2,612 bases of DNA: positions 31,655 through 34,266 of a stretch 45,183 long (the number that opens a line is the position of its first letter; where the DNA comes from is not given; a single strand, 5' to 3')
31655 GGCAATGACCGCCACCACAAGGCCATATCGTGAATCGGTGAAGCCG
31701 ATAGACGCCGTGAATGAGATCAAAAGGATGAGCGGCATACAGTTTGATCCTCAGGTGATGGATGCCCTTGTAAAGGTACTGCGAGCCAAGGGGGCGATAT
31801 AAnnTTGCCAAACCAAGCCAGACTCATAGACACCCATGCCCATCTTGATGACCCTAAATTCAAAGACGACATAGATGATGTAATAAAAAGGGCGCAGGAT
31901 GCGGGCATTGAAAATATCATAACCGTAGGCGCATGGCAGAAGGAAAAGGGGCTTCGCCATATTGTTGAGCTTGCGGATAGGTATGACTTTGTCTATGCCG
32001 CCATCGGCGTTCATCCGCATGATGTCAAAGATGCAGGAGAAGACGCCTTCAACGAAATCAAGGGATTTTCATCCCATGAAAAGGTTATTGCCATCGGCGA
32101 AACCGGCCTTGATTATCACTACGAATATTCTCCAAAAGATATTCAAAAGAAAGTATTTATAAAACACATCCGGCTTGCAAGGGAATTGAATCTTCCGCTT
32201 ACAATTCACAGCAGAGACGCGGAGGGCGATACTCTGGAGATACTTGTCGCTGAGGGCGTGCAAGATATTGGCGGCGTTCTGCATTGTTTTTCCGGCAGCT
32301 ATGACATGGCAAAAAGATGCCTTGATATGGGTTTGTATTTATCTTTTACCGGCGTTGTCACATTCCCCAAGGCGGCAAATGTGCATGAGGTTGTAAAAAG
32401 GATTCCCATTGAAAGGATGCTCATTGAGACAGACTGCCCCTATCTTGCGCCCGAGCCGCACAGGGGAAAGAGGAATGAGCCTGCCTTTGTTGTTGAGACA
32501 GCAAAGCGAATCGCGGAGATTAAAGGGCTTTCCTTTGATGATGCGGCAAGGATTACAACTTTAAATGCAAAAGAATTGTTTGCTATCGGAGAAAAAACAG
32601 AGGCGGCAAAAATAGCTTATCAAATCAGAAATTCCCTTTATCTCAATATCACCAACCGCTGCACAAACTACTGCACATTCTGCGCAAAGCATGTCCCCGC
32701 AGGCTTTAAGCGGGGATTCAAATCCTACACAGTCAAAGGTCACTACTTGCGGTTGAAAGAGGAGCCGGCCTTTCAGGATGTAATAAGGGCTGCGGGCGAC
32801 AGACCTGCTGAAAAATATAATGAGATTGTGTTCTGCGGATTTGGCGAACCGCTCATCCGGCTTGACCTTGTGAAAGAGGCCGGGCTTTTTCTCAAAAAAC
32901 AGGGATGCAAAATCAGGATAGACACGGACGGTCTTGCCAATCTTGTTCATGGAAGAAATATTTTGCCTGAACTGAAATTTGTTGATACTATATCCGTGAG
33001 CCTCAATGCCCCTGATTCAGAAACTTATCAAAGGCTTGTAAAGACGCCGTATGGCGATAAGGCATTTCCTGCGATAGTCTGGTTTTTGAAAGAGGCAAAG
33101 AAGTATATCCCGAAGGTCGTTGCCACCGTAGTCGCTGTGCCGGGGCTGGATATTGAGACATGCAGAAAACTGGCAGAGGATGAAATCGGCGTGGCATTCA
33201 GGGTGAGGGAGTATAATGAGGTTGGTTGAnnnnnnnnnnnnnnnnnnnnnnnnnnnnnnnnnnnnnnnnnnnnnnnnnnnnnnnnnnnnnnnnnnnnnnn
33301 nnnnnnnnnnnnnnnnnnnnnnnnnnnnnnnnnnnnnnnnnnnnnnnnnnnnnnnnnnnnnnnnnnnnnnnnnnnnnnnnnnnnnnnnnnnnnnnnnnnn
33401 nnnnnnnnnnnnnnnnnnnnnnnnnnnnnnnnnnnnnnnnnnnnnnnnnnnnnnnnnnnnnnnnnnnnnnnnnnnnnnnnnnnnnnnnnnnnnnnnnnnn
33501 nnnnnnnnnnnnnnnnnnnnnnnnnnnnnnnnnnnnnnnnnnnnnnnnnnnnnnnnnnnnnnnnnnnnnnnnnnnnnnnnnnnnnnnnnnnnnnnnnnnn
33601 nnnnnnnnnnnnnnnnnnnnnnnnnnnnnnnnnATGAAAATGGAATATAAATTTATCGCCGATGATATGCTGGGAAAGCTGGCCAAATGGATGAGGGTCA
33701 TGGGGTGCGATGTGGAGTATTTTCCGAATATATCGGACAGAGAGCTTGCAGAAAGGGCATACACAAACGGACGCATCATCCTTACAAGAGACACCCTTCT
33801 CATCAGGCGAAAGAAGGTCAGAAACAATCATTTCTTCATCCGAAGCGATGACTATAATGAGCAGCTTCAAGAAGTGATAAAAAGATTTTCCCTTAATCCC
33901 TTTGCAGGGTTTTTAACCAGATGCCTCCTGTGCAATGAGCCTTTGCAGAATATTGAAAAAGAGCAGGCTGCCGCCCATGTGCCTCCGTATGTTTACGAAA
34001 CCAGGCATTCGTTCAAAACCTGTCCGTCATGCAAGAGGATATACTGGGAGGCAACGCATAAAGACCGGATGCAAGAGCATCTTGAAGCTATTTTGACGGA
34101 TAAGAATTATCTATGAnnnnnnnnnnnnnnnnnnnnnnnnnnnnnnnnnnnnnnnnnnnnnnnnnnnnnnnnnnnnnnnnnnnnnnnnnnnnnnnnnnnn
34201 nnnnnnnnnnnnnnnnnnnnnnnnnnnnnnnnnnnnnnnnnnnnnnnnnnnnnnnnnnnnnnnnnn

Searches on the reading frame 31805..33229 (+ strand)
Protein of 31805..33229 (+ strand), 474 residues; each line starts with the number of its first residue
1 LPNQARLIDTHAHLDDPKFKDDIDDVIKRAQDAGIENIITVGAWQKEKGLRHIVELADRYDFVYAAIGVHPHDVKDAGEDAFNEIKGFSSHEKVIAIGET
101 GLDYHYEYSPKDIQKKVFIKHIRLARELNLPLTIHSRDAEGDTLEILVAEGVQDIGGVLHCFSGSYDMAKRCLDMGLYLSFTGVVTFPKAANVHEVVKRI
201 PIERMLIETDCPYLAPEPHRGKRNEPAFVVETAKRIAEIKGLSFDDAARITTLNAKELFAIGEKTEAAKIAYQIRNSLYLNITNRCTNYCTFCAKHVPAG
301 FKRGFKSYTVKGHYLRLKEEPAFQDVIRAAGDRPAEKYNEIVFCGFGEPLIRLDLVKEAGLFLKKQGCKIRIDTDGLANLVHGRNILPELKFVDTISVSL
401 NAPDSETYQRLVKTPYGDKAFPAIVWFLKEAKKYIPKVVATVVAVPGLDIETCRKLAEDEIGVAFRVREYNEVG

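Call 16: search_protein_families(library=pfam, proteins=[window:31805-33229:+])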
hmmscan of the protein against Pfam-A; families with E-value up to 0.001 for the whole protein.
window:31805-33229:+ (474 aa): 3 families
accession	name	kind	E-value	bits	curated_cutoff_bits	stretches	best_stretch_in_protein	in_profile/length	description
PF01026.27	TatD_DNase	-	1.8e-91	306.4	27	1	8-259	1-252/253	TatD related DNase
PF04055.27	Radical_SAM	-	1.6e-16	61.3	29.5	1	280-458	1-164/166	Radical SAM superfamily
PF01979.26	Amidohydro_1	-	3.7e-05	23.6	25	1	7-230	6-247/345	Amidohydrolase family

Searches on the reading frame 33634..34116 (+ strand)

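Call 16: search_protein_families(library=pfam, proteins=[window:33634-34116:+])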
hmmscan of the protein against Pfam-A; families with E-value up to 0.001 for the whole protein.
window:33634-34116:+ (160 aa): 1 family
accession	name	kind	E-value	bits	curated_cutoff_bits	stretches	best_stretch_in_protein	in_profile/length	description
PF01927.22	Mut7-C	-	2.3e-46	158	23.3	1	6-149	2-145/146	Mut7-C RNAse domain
